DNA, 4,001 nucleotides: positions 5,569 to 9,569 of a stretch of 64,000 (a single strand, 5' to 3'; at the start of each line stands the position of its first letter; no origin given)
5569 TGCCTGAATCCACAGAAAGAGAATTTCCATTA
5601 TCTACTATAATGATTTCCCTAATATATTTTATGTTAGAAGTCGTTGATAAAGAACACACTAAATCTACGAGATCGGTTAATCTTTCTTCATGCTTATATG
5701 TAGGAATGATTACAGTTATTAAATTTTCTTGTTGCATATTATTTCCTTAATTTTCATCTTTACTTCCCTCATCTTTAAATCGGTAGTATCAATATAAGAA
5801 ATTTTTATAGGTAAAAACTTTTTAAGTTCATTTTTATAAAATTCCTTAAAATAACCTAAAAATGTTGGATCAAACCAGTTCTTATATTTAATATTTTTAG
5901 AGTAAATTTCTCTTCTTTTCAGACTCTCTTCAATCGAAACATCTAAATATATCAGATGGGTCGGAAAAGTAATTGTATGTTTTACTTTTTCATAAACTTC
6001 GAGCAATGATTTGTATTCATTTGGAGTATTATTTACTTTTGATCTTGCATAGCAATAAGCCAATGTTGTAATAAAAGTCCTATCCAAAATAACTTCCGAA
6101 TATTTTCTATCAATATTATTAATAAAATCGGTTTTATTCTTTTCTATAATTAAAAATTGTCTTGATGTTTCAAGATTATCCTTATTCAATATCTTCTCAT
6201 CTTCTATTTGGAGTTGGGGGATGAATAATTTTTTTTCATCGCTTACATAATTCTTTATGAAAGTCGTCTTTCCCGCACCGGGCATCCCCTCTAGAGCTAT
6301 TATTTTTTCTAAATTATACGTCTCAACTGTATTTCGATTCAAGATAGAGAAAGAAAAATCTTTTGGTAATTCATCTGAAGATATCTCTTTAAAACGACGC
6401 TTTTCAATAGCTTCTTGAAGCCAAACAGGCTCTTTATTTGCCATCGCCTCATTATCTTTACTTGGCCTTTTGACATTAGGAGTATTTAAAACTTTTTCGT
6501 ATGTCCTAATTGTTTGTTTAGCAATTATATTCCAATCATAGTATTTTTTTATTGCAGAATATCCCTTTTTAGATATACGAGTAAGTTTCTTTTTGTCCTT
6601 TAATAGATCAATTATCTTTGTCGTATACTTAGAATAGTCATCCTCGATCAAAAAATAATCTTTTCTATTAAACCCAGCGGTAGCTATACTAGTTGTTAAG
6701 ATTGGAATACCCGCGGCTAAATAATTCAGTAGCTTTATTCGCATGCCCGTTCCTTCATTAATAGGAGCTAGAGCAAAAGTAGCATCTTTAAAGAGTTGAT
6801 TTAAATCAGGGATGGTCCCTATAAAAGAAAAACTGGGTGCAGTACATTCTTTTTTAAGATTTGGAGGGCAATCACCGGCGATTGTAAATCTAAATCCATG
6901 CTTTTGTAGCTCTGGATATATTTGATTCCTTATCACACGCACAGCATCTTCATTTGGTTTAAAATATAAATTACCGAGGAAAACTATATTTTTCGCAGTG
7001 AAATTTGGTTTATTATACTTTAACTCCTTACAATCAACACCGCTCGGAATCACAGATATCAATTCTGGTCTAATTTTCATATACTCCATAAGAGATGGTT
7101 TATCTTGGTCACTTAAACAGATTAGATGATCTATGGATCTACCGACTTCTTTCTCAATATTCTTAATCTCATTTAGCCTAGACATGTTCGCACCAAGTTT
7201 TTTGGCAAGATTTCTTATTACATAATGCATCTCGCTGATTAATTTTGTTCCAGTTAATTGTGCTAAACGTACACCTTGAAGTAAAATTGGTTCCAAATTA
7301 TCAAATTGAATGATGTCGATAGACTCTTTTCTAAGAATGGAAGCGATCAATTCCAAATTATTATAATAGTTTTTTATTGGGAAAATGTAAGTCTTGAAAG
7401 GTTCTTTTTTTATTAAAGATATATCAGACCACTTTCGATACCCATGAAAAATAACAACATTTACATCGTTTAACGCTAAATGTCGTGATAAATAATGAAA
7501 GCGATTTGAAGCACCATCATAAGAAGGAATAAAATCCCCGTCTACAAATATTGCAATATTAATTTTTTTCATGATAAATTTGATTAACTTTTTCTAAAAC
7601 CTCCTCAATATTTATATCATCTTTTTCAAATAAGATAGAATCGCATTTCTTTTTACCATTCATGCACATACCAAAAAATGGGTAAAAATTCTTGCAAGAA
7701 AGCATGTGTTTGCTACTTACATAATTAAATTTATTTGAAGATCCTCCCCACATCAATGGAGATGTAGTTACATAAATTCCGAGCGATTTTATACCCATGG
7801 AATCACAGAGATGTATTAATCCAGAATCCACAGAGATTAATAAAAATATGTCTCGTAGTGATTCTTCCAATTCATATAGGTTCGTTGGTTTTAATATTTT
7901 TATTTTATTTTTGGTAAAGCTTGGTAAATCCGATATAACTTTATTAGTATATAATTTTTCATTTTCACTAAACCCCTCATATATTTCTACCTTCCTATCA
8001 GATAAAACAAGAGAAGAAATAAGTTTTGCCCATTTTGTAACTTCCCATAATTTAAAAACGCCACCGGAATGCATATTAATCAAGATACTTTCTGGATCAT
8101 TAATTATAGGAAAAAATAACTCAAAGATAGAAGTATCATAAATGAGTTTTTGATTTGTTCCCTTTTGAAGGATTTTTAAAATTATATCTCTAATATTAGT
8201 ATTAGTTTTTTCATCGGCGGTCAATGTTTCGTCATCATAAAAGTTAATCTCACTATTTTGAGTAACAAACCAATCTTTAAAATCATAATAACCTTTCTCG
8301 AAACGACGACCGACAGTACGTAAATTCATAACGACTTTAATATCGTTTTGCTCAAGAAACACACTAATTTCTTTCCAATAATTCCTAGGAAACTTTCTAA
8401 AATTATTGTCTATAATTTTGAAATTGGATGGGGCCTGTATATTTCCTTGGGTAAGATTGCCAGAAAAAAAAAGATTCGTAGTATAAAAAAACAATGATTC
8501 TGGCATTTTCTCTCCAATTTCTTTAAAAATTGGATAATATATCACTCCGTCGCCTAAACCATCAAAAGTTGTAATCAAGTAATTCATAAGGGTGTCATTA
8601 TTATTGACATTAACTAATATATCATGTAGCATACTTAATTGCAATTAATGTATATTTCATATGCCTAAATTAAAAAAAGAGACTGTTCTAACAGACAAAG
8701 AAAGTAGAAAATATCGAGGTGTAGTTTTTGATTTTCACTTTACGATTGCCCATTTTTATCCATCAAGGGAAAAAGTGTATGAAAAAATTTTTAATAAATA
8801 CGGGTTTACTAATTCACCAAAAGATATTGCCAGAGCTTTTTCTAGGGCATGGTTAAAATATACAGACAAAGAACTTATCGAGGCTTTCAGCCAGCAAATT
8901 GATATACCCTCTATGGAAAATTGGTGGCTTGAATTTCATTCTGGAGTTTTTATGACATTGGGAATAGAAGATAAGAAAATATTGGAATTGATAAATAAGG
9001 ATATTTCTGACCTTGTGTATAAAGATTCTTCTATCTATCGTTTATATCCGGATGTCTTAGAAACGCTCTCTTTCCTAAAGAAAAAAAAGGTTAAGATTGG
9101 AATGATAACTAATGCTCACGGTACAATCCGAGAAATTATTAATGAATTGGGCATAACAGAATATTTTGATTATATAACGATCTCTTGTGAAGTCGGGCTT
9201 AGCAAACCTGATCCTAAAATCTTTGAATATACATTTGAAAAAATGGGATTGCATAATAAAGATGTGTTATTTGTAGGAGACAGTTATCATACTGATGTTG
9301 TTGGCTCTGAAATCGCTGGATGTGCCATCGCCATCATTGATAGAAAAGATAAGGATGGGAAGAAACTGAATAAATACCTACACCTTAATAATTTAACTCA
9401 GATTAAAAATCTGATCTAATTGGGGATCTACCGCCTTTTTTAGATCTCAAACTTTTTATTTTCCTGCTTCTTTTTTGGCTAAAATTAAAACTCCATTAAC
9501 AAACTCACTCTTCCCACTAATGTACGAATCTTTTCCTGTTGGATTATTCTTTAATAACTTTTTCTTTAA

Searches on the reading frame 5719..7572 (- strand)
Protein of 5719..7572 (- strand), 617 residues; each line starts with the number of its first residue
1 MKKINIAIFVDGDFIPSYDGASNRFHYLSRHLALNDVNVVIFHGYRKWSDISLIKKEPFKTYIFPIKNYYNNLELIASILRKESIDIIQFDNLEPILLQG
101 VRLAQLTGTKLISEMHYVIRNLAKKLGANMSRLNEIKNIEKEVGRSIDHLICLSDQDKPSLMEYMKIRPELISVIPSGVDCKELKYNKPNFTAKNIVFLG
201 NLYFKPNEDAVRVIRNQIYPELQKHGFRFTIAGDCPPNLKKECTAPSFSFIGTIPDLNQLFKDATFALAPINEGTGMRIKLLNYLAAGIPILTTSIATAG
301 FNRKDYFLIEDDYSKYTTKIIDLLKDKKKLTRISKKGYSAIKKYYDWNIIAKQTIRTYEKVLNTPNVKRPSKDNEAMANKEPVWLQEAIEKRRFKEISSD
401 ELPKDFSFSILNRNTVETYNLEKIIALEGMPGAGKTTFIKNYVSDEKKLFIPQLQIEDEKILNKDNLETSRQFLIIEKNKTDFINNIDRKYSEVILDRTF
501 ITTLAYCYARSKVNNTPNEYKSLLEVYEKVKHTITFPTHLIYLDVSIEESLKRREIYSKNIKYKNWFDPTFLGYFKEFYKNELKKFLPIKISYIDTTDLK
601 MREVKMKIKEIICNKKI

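Call 10: search_protein_families(library=pfam, proteins=[window:5719-7572:-])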
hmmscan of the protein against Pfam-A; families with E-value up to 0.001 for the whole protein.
window:5719-7572:- (617 aa): 5 families
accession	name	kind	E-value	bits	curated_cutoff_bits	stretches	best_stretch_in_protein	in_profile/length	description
PF13692.12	Glyco_trans_1_4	-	2.5e-18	67.2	27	1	194-326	2-142/142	Glycosyl transferases group 1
PF13439.12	Glyco_transf_4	-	7.6e-14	52.5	28.5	1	19-182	2-169/170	Glycosyltransferase Family 4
PF13524.12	Glyco_trans_1_2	-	1.8e-06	28.4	25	1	222-354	9-142/144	Glycosyl transferase-like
PF00534.26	Glycos_transf_1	-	3.6e-06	27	26.4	1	223-338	44-170/172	Glycosyl transferases group 1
PF01712.25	dNK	-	4.6e-05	23.7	27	1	425-612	1-195/203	Deoxynucleoside kinase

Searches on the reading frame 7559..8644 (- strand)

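Call 10: search_protein_families(library=pfam, proteins=[window:7559-8644:-])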
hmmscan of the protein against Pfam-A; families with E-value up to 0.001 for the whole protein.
window:7559-8644:- (361 aa): 1 family
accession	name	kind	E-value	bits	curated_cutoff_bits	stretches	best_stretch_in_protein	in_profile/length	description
PF01075.23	Glyco_transf_9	-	1.2e-13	51.4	22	1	186-313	107-230/247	Glycosyltransferase family 9 (heptosyltransferase)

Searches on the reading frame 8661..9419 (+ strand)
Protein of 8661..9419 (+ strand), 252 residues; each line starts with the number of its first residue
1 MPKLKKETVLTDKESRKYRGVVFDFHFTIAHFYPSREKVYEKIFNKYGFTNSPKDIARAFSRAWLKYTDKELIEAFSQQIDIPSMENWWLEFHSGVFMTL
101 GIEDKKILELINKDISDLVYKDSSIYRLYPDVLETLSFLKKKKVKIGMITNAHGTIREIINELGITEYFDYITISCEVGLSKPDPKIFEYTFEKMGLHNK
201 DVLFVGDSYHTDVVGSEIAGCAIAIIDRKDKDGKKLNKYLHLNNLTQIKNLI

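Call 49: search_protein_families(library=pfam, proteins=[window:8661-9419:+])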
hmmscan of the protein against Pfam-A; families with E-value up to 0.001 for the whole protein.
window:8661-9419:+ (252 aa): 3 families
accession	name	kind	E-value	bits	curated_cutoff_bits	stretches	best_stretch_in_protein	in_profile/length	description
PF00702.32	Hydrolase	-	7.5e-24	85.6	26.4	1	18-215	1-186/191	haloacid dehalogenase-like hydrolase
PF13419.12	HAD_2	-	9.4e-22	78.4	23.8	1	21-224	1-176/178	Haloacid dehalogenase-like hydrolase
PF13242.12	Hydrolase_like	-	2.7e-08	34.1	22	1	181-228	3-50/75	HAD-hyrolase-like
